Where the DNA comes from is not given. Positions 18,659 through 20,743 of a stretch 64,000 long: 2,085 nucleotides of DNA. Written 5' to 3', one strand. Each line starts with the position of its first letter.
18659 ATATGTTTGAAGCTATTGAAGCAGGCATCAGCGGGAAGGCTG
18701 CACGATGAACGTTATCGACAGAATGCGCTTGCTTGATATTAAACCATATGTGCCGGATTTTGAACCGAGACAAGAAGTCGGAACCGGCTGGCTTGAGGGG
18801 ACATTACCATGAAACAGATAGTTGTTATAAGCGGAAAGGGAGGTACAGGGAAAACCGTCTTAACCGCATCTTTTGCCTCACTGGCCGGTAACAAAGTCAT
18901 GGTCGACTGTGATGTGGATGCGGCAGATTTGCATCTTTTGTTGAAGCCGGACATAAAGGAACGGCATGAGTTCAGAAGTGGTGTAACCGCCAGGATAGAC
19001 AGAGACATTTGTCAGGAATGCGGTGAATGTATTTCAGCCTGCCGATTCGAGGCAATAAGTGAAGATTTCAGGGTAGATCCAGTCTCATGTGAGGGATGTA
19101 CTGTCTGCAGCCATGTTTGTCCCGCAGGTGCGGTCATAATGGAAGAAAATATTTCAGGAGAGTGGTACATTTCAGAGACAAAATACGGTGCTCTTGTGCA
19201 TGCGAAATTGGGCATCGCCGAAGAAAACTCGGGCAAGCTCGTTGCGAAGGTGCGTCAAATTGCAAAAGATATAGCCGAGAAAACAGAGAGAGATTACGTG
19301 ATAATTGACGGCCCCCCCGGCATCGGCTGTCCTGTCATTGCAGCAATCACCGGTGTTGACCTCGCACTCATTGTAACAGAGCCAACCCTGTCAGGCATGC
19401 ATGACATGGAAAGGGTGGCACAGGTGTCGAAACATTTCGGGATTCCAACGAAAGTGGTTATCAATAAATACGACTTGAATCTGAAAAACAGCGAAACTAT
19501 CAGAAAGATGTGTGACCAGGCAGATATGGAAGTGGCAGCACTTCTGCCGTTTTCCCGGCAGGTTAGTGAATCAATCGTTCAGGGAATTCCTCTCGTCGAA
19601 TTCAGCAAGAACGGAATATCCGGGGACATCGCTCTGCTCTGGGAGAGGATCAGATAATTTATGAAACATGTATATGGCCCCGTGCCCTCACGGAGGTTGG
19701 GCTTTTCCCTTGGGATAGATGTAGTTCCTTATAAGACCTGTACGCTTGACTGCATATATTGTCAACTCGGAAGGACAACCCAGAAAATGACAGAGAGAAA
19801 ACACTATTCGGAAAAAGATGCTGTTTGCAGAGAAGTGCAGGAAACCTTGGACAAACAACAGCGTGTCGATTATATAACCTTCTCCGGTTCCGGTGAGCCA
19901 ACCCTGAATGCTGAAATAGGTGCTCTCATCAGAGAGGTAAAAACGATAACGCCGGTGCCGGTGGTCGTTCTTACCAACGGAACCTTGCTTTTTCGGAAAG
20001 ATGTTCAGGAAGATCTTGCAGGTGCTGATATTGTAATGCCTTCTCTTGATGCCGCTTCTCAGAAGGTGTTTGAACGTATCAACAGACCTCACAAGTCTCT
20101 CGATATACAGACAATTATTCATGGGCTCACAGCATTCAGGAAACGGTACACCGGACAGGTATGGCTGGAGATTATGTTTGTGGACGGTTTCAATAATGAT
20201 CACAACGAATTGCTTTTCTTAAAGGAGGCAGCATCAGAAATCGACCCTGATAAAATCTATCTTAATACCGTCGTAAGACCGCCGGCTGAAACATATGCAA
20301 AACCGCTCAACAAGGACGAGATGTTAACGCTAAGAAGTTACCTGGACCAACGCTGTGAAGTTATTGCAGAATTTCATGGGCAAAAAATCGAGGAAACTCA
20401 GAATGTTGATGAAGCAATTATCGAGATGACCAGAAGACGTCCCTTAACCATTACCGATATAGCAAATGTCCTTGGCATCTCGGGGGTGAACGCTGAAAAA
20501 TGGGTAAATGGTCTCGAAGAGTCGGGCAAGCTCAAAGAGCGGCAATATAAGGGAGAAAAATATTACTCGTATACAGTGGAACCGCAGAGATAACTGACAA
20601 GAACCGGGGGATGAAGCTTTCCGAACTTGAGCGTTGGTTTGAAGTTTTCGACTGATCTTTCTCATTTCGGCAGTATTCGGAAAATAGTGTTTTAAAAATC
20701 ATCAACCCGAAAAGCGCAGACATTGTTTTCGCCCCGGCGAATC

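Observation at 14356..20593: A conserved but functionally unassigned metallocluster-handling gene string, apparently under Fur control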

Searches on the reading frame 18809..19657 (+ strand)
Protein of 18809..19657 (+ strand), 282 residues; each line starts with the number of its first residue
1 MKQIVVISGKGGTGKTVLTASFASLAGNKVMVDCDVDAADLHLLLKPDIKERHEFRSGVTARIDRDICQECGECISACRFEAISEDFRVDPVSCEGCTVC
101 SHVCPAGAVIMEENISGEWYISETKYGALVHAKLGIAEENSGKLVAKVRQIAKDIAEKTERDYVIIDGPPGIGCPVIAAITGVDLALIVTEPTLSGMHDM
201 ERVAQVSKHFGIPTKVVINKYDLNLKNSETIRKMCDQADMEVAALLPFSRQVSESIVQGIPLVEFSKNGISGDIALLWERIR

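Call 4: search_protein_families(library=pfam, proteins=[window:18809-19657:+], max_evalue=0.01)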
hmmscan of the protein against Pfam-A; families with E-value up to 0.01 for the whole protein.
window:18809-19657:+ (282 aa): 17 families
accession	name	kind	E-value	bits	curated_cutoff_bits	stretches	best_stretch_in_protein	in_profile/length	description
PF01656.29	CbiA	-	1.2e-13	51.5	25.4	1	4-261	1-124/125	CobQ/CobB/MinD/ParA nucleotide binding domain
PF10609.15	ParA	-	2.9e-11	43.7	27.1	2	148-267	100-230/246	NUBPL iron-transfer P-loop NTPase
PF00037.32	Fer4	-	9.7e-09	35.1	21.1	2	62-84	2-24/24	4Fe-4S binding domain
PF13614.12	AAA_31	-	7.2e-08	33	27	1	158-205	115-162/177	AAA domain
PF14697.11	Fer4_21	-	2.6e-07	31.1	35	1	61-110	1-58/59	4Fe-4S dicluster domain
PF12838.12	Fer4_7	-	1e-06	29.5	27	1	49-82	19-52/52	4Fe-4S dicluster domain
PF13187.11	Fer4_9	-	1e-06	29.1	27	1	94-113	2-21/52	4Fe-4S dicluster domain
PF12837.12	Fer4_6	-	1.7e-06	28.1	25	1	61-83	2-24/24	4Fe-4S binding domain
PF13484.11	Fer4_16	-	4e-06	27.9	30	0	94-116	2-25/66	4Fe-4S double cluster binding domain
PF13237.11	Fer4_10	-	5.8e-06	26.6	25.5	2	62-105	3-53/53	4Fe-4S dicluster domain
PF20720.3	nSTAND3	-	0.00055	20.1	27.2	0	2-24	17-39/155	Novel STAND NTPase 3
PF00931.28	NB-ARC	-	0.00071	19.3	23.5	0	3-21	19-37/248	NB-ARC domain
PF00009.33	GTP_EFTU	-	0.00092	19.3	26.5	1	176-242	86-150/188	Elongation factor Tu GTP binding domain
PF12797.12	Fer4_2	-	0.00093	19.5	24.5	0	63-78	5-20/22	4Fe-4S binding domain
PF13191.12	AAA_16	-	0.0014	19.6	32.6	1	3-35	25-61/167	AAA ATPase domain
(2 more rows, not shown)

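Call 7: search_protein_families(library=ncbifam, proteins=[window:18809-19657:+], max_evalue=0.001)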
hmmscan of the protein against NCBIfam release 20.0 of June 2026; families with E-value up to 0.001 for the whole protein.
window:18809-19657:+ (282 aa): 36 families (the best 25 are shown)
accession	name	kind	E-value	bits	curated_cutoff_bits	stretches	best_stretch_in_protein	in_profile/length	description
TIGR01969.1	minD_arch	subfamily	1.8e-19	69.9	201.75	2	145-268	95-216/251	cell division ATPase MinD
TIGR01968.1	minD_bact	equivalog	3.5e-18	65.9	212.9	2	147-268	100-223/261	septum site-determining protein MinD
NF041136.1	MrpORP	equivalog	3e-11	43.2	450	1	147-264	102-230/365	iron-sulfur cluster carrier protein MrpORP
NF041546.1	ParA_partition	equivalog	3.9e-11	42.9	180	1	149-267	64-189/203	ParA family partition ATPase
NF041891.1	hdrA_Methbact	equivalog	3.5e-10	38.7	1300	1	59-120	565-629/762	ferredoxin:CoB-CoM heterodisulfide reductase subunit HdrA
NF041778.1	hetero_SS_HdrA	equivalog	3e-09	35.3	1400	1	59-112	580-636/771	ferredoxin:CoB-CoM heterodisulfide reductase subunit HdrA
NF008079.0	PRK10818.1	equivalog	2.8e-08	33.4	508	0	148-205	102-158/270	septum site-determining protein MinD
TIGR02700.1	flavo_MJ0208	hypoth_equivalog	7.3e-08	32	251.35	1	54-111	136-196/234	dihydromethanopterin reductase (acceptor)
NF040770.1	hetero_SS_HdrA2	exception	7.4e-08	31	1100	1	58-113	569-627/777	CoB-CoM heterodisulfide reductase HdrA2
TIGR03371.1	cellulose_yhjQ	equivalog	7.6e-08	32.1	157.85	0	1-35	1-39/246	cellulose biosynthesis protein BcsQ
TIGR02179.1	PorD_KorD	subfamily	6.8e-07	29.3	60.05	1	64-113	23-76/78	2-oxoacid:acceptor oxidoreductase, delta subunit, pyruvate/2-ketoisovalerate family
NF006183.0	PRK08318.1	equivalog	1.6e-06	27.2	335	1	58-116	334-401/422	NAD-dependent dihydropyrimidine dehydrogenase subunit PreA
TIGR03287.1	methan_mark_16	hypoth_equivalog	2.3e-06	26.3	363.95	1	61-112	297-350/391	methanogenesis marker 16 metalloprotein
NF042909.1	FMH_DH_FwdF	exception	5.6e-06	25.7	375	0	83-176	216-308/336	tungsten-dependent formylmethanofuran dehydrogenase subunit FwdF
TIGR03336.1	IOR_alpha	equivalog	6.9e-06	24.7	650.9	1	57-109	541-595/595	indolepyruvate ferredoxin oxidoreductase subunit alpha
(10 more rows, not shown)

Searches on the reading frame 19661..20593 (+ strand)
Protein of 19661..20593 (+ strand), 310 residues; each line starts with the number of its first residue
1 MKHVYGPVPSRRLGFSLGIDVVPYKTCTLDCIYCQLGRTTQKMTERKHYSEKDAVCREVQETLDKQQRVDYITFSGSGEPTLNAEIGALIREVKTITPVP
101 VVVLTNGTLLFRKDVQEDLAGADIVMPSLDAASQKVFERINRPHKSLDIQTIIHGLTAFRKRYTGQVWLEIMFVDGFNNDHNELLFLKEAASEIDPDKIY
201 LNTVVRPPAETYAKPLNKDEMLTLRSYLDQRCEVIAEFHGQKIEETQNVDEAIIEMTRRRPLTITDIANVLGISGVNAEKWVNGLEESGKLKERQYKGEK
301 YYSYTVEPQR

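Call 4: search_protein_families(library=pfam, proteins=[window:19661-20593:+], max_evalue=0.01)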
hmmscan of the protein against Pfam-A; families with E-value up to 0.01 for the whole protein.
window:19661-20593:+ (310 aa): 2 families
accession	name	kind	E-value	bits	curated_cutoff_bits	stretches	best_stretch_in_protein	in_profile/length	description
PF04055.27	Radical_SAM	-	1.5e-17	64.7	29.5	1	22-183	2-161/166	Radical SAM superfamily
PF13353.11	Fer4_12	-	5.5e-05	23.9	22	1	25-114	13-98/137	4Fe-4S single cluster domain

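Call 7: search_protein_families(library=ncbifam, proteins=[window:19661-20593:+], max_evalue=0.001)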
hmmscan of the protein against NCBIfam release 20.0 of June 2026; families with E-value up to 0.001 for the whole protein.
window:19661-20593:+ (310 aa): 23 families
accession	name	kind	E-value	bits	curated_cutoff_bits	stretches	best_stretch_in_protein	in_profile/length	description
TIGR04317.1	W_rSAM_matur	equivalog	3.2e-14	52.8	380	1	25-213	12-192/349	tungsten cofactor oxidoreductase radical SAM maturase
TIGR02666.1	moaA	equivalog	2.5e-13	49.7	284.05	1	26-181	19-172/336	GTP 3',8-cyclase MoaA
TIGR04038.1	tatD_link_rSAM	subfamily_domain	3.1e-13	49.9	129.7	1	25-181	16-174/192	TatD family nuclease-associated radical SAM protein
TIGR02668.1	moaA_archaeal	equivalog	2.6e-12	46.3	325.25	1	25-182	18-166/303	GTP 3',8-cyclase MoaA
NF038283.1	viperin_w_prok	equivalog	6.5e-11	41.9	180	1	25-161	10-149/281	viperin family antiviral radical SAM protein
NF001199.0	PRK00164.2-1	equivalog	8.9e-11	41.5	231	1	25-180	20-166/308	GTP 3',8-cyclase MoaA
TIGR04100.1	rSAM_pair_X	hypoth_equivalog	7.7e-09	35.4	262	1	26-171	17-168/197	TIGR04100 family radical SAM protein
TIGR04311.1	rSAM_Geo_metal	subfamily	1.3e-08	34.4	400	1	26-175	12-159/423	radical SAM/SPASM family putative metalloenzyme maturase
TIGR03972.1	rSAM_TYW1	equivalog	2.7e-08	33.3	317.95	1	63-185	113-230/297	4-demethylwyosine synthase TYW1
TIGR02493.1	PFLA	equivalog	7.5e-08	32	231.75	1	24-194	22-186/235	pyruvate formate-lyase-activating protein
TIGR02495.1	NrdG2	equivalog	1.3e-07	31.2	131.15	1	25-108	24-100/193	anaerobic ribonucleoside-triphosphate reductase activating protein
NF038332.1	rSAM_rare_HxsC4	exception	6.1e-07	28.9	500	1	25-159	22-150/335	radical SAM protein HxsC4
TIGR04321.1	spiroSPASM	subfamily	8.6e-07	28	250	1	24-178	238-395/510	spiro-SPASM protein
TIGR03963.1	rSAM_QueE_Clost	equivalog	5e-06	26.3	260.1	1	23-113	25-108/219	putative 7-carboxy-7-deazaguanine synthase QueE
NF049973.1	radical_Rv1681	equivalog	1.1e-05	24.5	380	1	26-119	81-165/326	Rv1681 family radical SAM protein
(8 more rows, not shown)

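Call 80: search_solved_structures(query=window:19661-20593:+, max_evalue=0.01)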
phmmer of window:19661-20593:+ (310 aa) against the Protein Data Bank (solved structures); distinct sequences matched with E-value up to 0.01: 2.
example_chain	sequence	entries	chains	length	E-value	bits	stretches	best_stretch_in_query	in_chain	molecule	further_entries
2fb2_A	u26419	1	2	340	0.0012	21.3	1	74-226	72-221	Molybdenum cofactor biosynthesis protein A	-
1tv7_A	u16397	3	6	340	0.0012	21.3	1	74-226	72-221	Molybdenum cofactor biosynthesis protein A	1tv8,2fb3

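Call 83: find_homologous_proteins(query=window:19661-20593:+, max_evalue=1e-10)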
Query window:19661-20593:+ (310 aa): 8000 proteins with E <= 1e-10 among 8000 candidates; the best 120 are listed.
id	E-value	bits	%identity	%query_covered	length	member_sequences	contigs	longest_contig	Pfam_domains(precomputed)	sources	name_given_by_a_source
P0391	7.9e-204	693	99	100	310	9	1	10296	PF04055.28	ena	-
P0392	7.8e-171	585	84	98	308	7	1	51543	PF04055.28,PF13353.12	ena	-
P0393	2.1e-160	551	80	98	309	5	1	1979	PF04055.28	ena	-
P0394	2.7e-159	547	79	98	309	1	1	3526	PF04055.28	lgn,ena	-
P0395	3.8e-159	547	79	98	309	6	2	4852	PF04055.28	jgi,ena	-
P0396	4.0e-159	547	78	99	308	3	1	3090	PF04055.28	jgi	jgi:wyosine [tRNA(Phe)-imidazoG37] synthetase (radical SAM superfamily)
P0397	4.6e-154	530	76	98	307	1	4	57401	PF04055.28,PF13353.12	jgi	jgi:wyosine [tRNA(Phe)-imidazoG37] synthetase (radical SAM superfamily)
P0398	1.0e-153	529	76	98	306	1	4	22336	PF04055.28,PF13353.12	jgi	jgi:wyosine [tRNA(Phe)-imidazoG37] synthetase (radical SAM superfamily)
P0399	2.1e-149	515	74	99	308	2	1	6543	PF04055.28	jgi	jgi:wyosine [tRNA(Phe)-imidazoG37] synthetase (radical SAM superfamily)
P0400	3.9e-145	501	70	98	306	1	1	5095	PF04055.28,PF13353.12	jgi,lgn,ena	-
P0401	1.4e-144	499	70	98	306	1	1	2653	PF04055.28,PF13353.12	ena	-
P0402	2.6e-144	498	70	98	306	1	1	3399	PF04055.28,PF13353.12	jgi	-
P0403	3.1e-144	498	70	99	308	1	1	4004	PF04055.28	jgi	-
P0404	1.6e-143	495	70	98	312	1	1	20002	PF04055.28,PF13353.12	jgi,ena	-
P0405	4.1e-143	494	69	99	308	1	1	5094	PF04055.28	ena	-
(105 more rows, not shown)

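Call 89: predict_structure(alignment_id=A8)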
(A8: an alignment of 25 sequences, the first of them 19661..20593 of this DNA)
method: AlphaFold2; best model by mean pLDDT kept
length: 310 residues; sequences in the alignment: 25
mean_pLDDT: 67.8   pTM: 0.63
mean pLDDT of the five models: 67.8, 66.7, 65.0, 63.8, 58.9
residues with pLDDT >= 90: 17; 70-90: 154; 50-70: 71; < 50: 68
segments of 3 or more residues with pLDDT < 50: 1-18, 21-48, 77-82, 141-143, 238-246, 308-310
pLDDT, mean of each block of 10 residues (from residue 1): 33 41 39 35 45 73 69 56 66 85 71 79 79 59 59 86 88 81 87 88 65 76 81 58 50 68 69 74 90 84 67
secondary structure, 60 per line:
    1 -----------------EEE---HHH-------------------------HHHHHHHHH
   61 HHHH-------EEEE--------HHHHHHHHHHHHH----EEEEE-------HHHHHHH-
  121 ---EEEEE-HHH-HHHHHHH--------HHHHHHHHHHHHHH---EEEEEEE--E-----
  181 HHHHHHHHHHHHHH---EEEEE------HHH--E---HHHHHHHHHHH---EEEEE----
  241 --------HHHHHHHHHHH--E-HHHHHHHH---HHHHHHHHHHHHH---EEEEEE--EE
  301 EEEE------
elements in order: E18-20 H52-64 E72-75 H84-96 E101-105 H113-119 E124-128 H134-140 H149-162 E166-172 H181-194 E198-202 H218-228 E232-236 H249-259 H264-271 H275-287 E291-296 E299-304

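Call 91: fold_search(model_id=the predicted structure, library=pdb)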
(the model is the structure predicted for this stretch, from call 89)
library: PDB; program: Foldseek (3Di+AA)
matches with E <= 10: 1768; with E <= 0.001: 42
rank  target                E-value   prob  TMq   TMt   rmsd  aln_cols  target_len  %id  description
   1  6y1x_A                1.4e-06  1.00  0.49  0.59   6.1       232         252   20  X-ray structure of the radical SAM protein NifB, a key nitrogenase maturating enzyme (released 2020-06-17)
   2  3c8f                  1.9e-06  1.00  0.46  0.56   7.5       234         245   20  4Fe-4S-Pyruvate formate-lyase Activating Enzyme with partially disordered AdoMet (released 2008-10-28)
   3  7jma                  2.9e-06  1.00  0.48  0.67   3.4       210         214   16  Crystal structure of the apo form of Nitrogenase iron-molybdenum cofactor biosynthesis enzyme NifB from Methanothermobac (released 2020-10-28)
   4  6b4c_B                5.2e-06  1.00  0.49  0.57   3.5       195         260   21  Structure of Viperin from Trichoderma virens (released 2018-07-25)
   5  6q2q_A                8.2e-06  1.00  0.48  0.51   3.9       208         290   20  Crystal structure of mouse viperin bound to uridine triphosphate and S-adenosylhomocysteine (released 2020-01-22)
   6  7bi7_A                8.2e-06  1.00  0.48  0.52   4.9       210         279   14  An Unexpected P-Cluster like Intermediate En Route to the Nitrogenase FeMo-co (released 2021-03-10)
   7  8fo0                  9.8e-06  1.00  0.47  0.58   7.3       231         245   18  The structure of a crystallizable variant of E. coli pyruvate formate-lyase activating enzyme bound to a partially cleav (released 2023-05-24)
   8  6q2p_A                1.5e-05  1.00  0.47  0.50   4.4       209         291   20  Crystal structure of mouse viperin bound to cytidine triphosphate and S-adenosylhomocysteine (released 2020-01-22)
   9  6b4c_L                1.8e-05  1.00  0.49  0.58   4.9       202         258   20  Structure of Viperin from Trichoderma virens (released 2018-07-25)
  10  3cb8_A                1.8e-05  1.00  0.46  0.56   8.0       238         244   20  4Fe-4S-Pyruvate formate-lyase activating enzyme in complex with AdoMet and a peptide substrate (released 2008-10-28)
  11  5vsm_A                2.0e-05  1.00  0.49  0.58   4.3       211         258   19  Crystal structure of viperin with bound [4Fe-4S] cluster, 5'-deoxyadenosine, and L-methionine (released 2017-06-14)
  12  6b4c_I                2.0e-05  1.00  0.47  0.55   3.6       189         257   17  Structure of Viperin from Trichoderma virens (released 2018-07-25)
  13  6b4c_E                2.2e-05  1.00  0.48  0.57   3.3       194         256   19  Structure of Viperin from Trichoderma virens (released 2018-07-25)
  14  1tv7_B                2.2e-05  1.00  0.46  0.44   9.1       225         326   21  Structure of the S-adenosylmethionine dependent Enzyme MoaA (released 2004-08-31)
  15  9dfn                  2.5e-05  1.00  0.47  0.50   4.0       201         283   15  X-ray crystal structure of the second viperin-like enzyme from Trichoderma virens with bound CTP and SAM (released 2025-02-19)
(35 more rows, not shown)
